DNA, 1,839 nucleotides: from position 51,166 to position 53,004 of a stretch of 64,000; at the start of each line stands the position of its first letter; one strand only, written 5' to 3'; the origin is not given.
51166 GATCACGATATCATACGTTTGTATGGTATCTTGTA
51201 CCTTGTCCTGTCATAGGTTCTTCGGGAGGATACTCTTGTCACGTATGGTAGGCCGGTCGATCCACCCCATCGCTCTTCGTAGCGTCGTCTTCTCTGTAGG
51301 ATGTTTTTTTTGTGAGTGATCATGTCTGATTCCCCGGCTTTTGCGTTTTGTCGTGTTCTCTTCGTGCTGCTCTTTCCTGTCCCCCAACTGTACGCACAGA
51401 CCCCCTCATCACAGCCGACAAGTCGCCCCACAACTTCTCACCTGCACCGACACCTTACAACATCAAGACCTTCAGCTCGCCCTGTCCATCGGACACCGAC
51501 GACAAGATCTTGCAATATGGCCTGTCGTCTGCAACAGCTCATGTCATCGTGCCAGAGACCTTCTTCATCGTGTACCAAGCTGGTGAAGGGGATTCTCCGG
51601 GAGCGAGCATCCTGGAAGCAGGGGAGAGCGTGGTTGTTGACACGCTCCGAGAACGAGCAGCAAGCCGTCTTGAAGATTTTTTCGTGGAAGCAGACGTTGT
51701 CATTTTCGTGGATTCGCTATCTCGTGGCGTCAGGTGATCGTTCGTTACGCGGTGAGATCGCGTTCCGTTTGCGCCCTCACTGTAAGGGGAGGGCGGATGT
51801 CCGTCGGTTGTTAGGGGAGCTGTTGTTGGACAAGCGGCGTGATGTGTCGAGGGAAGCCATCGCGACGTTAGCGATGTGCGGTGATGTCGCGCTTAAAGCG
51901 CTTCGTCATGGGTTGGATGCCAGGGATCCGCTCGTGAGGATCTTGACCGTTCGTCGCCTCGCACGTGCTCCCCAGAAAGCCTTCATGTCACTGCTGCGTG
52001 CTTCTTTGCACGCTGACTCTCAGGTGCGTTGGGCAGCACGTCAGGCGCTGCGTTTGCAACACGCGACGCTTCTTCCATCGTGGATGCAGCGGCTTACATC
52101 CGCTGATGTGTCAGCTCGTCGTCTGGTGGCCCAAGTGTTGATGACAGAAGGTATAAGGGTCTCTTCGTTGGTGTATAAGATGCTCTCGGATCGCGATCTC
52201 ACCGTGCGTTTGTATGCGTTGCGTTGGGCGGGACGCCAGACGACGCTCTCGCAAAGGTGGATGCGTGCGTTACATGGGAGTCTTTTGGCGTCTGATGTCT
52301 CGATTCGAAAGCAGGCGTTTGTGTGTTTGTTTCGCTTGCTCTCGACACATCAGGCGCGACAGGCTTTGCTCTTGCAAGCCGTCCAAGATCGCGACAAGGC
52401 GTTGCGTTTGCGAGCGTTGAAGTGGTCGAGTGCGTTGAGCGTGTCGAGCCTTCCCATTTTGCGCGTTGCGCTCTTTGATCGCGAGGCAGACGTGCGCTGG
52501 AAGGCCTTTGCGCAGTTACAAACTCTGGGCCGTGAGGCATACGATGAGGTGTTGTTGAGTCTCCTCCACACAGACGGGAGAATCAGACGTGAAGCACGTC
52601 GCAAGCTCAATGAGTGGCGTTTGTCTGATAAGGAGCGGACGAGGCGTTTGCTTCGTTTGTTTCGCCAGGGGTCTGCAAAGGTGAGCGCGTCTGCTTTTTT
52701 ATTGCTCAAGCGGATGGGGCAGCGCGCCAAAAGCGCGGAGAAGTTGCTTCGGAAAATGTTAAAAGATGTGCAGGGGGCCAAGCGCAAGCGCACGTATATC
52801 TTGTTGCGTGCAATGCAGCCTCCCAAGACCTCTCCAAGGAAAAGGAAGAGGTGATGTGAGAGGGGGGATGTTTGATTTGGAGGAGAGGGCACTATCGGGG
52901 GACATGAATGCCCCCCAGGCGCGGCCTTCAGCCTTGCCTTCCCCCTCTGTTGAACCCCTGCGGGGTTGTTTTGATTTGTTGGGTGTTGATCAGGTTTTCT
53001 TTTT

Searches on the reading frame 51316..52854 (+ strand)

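Call 27: search_protein_families(library=ncbifam, proteins=[window:51316-52854:+])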
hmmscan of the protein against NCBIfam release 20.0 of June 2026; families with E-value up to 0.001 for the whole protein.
window:51316-52854:+ (512 aa): 1 family
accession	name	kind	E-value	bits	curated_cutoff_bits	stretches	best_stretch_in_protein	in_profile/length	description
NF010374.0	PRK13800.1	equivalog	2e-06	26.4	1196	0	176-303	607-737/898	fumarate reductase/succinate dehydrogenase flavoprotein subunit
